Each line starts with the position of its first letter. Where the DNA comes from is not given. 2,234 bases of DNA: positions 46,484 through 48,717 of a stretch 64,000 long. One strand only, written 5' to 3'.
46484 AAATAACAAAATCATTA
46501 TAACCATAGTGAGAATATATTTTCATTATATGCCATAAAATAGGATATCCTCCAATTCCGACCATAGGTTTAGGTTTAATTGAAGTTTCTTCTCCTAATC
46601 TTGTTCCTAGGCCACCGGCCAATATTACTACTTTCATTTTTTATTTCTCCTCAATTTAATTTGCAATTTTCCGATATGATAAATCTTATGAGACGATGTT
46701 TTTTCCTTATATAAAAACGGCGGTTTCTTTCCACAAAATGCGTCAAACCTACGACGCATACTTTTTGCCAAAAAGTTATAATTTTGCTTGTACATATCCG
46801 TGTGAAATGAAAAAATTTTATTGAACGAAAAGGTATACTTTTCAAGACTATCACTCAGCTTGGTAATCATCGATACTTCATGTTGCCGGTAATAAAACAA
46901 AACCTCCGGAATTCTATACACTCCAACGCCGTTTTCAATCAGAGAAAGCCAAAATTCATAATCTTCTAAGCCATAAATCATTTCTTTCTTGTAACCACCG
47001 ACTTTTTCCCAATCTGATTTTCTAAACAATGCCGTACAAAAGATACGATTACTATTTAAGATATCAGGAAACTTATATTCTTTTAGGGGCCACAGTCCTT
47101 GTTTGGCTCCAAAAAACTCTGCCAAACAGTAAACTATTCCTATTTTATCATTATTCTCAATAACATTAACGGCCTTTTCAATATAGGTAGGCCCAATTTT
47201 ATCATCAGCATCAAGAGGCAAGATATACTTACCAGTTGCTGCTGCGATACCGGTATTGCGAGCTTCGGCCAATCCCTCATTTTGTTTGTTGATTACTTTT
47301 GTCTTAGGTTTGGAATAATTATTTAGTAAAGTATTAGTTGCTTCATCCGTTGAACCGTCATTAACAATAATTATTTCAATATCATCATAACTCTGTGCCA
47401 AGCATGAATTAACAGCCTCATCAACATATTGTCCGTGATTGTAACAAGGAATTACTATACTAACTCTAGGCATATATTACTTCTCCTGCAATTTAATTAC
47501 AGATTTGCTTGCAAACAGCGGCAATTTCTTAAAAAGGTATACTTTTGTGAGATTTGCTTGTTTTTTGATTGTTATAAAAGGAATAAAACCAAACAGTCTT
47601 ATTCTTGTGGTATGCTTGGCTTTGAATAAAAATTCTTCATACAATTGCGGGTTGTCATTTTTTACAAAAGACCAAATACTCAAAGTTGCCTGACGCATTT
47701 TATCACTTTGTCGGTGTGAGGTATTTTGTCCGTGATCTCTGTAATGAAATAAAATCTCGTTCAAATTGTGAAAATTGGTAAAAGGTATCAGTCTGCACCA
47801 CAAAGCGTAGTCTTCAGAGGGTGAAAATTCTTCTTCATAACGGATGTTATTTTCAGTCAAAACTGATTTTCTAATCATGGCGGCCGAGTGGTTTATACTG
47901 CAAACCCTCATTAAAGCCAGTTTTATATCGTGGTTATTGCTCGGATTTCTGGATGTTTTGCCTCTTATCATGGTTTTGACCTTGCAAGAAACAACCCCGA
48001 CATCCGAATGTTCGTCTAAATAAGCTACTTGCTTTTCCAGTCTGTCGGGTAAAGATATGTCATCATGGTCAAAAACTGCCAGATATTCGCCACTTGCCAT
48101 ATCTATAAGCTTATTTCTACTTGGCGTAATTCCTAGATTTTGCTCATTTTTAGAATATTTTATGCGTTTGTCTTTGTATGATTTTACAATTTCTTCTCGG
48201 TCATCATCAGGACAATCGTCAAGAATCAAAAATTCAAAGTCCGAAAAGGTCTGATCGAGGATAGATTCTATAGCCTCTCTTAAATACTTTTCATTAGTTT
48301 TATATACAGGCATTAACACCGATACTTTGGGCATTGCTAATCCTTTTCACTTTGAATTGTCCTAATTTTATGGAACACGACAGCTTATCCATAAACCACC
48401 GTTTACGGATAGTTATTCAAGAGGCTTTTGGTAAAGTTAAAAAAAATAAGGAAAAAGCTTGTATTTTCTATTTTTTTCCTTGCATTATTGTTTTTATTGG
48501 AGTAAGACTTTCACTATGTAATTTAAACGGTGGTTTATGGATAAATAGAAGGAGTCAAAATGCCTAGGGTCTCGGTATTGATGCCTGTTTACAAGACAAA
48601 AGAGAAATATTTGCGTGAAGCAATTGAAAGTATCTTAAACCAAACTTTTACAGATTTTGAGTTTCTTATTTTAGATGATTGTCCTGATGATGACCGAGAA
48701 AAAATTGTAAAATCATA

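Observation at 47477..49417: Head-to-head near-identical GT2 gene pair (858-bp inverted duplication)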

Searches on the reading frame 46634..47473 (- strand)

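Call 7: search_protein_families(library=pfam, proteins=[window:46634-47473:-])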
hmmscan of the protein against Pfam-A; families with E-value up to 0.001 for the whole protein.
window:46634-47473:- (279 aa): 5 families
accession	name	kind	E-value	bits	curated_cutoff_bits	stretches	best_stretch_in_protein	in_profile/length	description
PF00535.33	Glycos_transf_2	-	8.6e-35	120.6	23.3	1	5-143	1-144/168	Glycosyl transferase family 2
PF13641.12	Glyco_tranf_2_3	-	7.8e-16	59.2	27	1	2-192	1-208/230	Glycosyltransferase like family 2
PF10111.15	Glyco_tranf_2_2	-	5.8e-15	55.9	27.3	1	5-229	1-237/276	Glycosyltransferase like family 2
PF02709.20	Glyco_transf_7C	-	3e-05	24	23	1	146-190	22-67/78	N-terminal domain of galactosyltransferase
PF13632.12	Glyco_trans_2_3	-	0.00052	20.3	27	0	148-194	77-122/198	Glycosyl transferase family group 2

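Call 28: search_protein_families(library=ncbifam, proteins=[window:46634-47473:-], max_evalue=0.00001)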
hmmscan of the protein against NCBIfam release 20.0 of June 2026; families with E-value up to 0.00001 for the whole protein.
window:46634-47473:- (279 aa): 21 families
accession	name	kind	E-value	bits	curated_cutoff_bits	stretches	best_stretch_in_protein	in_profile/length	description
NF007482.0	PRK10073.1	equivalog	1.4e-28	99.9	423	1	2-155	6-152/334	glycosyltransferase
NF047683.1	TeichurnBiosyTuaG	equivalog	1.6e-26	93.5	400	1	2-207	6-215/252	teichuronic acid biosynthesis protein TuaG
NF053739.1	GlytfEpsEBac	equivalog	3.3e-25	88.6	450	1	2-202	1-209/265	glycosyltransferase EpsE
TIGR03937.1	PgaC_IcaA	equivalog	1.8e-23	83.1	422.3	1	2-114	45-159/407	poly-beta-1,6-N-acetyl-D-glucosamine synthase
NF041875.1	EPS_EpsD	equivalog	1.4e-20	74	370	1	4-104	1-103/325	exopolysaccharide biosynthesis glycosyltransferase EpsD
NF041394.1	GtaseAglG_Halo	equivalog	1.4e-18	67.2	440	1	3-114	2-116/304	glucosyl-dolichyl phosphate glucuronosyltransferase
NF050050.1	ProtGlycPglI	equivalog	4.9e-15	55.7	500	1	1-118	1-117/306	GalNAc(5)-diNAcBac-PP-undecaprenol beta-1,3-glucosyltransferase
TIGR04283.1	glyco_like_mftF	equivalog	3.8e-14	52.8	182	1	4-181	1-172/221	TIGR04283 family arsenosugar biosynthesis glycosyltransferase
TIGR03111.1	glyc2_xrt_Gpos1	hypoth_equivalog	6e-14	51.7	363.95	1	1-112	48-163/439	TIGR03111 family XrtG-associated glycosyltransferase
NF038299.1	EPS_HpsN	equivalog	1.4e-13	50.5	425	1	2-114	1-115/317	hormogonium polysaccharide biosynthesis glycosyltransferase HpsN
TIGR04017.1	WcaA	equivalog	5.2e-12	46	495.75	1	2-98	5-103/279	colanic acid biosynthesis glycosyltransferase WcaA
NF007453.0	PRK10018.1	equivalog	5.2e-12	46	382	1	2-98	6-104/280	colanic acid biosynthesis glycosyltransferase WcaA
TIGR03965.1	mycofact_glyco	equivalog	3.7e-11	42.6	280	1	2-102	74-176/467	mycofactocin biosynthesis glycosyltransferase MftF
NF007986.1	PRK10714.1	equivalog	4.3e-10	39.1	529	1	3-110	7-121/316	undecaprenyl-phosphate 4-deoxy-4-formamido-L-arabinose transferase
NF038302.1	EPS_HpsE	equivalog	9.5e-10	37.9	300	1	4-113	3-119/307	hormogonium polysaccharide biosynthesis glycosyltransferase HpsE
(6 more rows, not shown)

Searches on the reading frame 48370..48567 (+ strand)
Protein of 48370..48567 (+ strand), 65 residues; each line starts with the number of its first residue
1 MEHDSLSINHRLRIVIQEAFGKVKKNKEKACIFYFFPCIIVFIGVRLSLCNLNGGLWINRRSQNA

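Call 46: find_encoding_contigs(protein=window:48370-48567:+, flank=3000, max_places=10)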
Protein window:48370-48567:+ (65 aa): 16 contigs read that carry it; 4 places shown.
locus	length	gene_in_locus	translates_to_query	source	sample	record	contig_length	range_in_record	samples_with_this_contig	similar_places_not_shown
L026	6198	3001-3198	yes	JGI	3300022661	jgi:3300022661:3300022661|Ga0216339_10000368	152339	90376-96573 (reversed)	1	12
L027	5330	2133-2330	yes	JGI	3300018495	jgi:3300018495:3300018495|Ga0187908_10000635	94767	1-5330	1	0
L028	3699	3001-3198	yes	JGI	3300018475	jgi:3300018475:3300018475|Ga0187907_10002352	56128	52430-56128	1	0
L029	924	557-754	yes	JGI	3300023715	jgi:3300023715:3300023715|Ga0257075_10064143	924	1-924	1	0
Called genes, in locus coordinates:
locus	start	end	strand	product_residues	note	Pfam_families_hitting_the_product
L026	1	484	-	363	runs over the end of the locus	PF01370:Epimerase, PF02719:Polysacc_synt_2, PF04321:RmlD_sub_bind, PF01073:3Beta_HSD (weak), PF16363:GDP_Man_Dehyd, PF07993:NAD_binding_4 (weak)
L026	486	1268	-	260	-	PF00483:NTP_transferase, PF12804:NTP_transf_3 (weak)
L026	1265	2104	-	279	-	PF00535:Glycos_transf_2, PF10111:Glyco_tranf_2_2, PF13641:Glyco_tranf_2_3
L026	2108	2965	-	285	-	PF00535:Glycos_transf_2, PF10111:Glyco_tranf_2_2, PF13641:Glyco_tranf_2_3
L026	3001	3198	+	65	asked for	-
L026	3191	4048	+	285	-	PF00535:Glycos_transf_2, PF10111:Glyco_tranf_2_2, PF13641:Glyco_tranf_2_3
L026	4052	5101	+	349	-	PF00535:Glycos_transf_2, PF10111:Glyco_tranf_2_2, PF13641:Glyco_tranf_2_3 (weak)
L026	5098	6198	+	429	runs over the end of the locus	PF20706:GT4-conflict (faint), PF13439:Glyco_transf_4 (weak), PF00534:Glycos_transf_1, PF13692:Glyco_trans_1_4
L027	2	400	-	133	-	?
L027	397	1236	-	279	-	PF00535:Glycos_transf_2, PF10111:Glyco_tranf_2_2, PF13641:Glyco_tranf_2_3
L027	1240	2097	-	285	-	PF00535:Glycos_transf_2, PF10111:Glyco_tranf_2_2, PF13641:Glyco_tranf_2_3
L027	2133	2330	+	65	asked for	-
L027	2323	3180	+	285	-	PF00535:Glycos_transf_2, PF10111:Glyco_tranf_2_2, PF13641:Glyco_tranf_2_3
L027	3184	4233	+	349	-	PF00535:Glycos_transf_2, PF10111:Glyco_tranf_2_2, PF13641:Glyco_tranf_2_3 (weak)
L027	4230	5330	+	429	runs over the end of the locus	PF20706:GT4-conflict (faint), PF13439:Glyco_transf_4 (weak), PF00534:Glycos_transf_1, PF13692:Glyco_trans_1_4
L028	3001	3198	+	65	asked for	-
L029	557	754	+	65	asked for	-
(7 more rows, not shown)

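Call 75: list_cluster_members(proteins=[window:48370-48567:+, window:49421-50470:+, window:46634-47473:-])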
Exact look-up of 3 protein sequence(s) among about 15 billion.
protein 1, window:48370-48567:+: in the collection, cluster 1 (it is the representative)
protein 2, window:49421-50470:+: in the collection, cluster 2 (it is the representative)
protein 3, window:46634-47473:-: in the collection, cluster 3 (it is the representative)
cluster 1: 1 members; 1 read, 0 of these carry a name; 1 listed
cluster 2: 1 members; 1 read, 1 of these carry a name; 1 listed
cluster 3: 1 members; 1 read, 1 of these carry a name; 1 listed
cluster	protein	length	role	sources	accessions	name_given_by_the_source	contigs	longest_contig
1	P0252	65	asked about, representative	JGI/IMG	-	-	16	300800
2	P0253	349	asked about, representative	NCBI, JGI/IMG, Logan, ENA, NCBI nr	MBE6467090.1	MAG: glycosyltransferase family 2 protein [Alphaproteobacteria bacterium] | glycosyltransferase family 2 protein [Alphaproteobacteria bacterium]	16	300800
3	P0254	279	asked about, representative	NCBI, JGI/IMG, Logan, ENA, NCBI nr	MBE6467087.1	MAG: glycosyltransferase family 2 protein [Alphaproteobacteria bacterium] | glycosyltransferase family 2 protein [Alphaproteobacteria bacterium]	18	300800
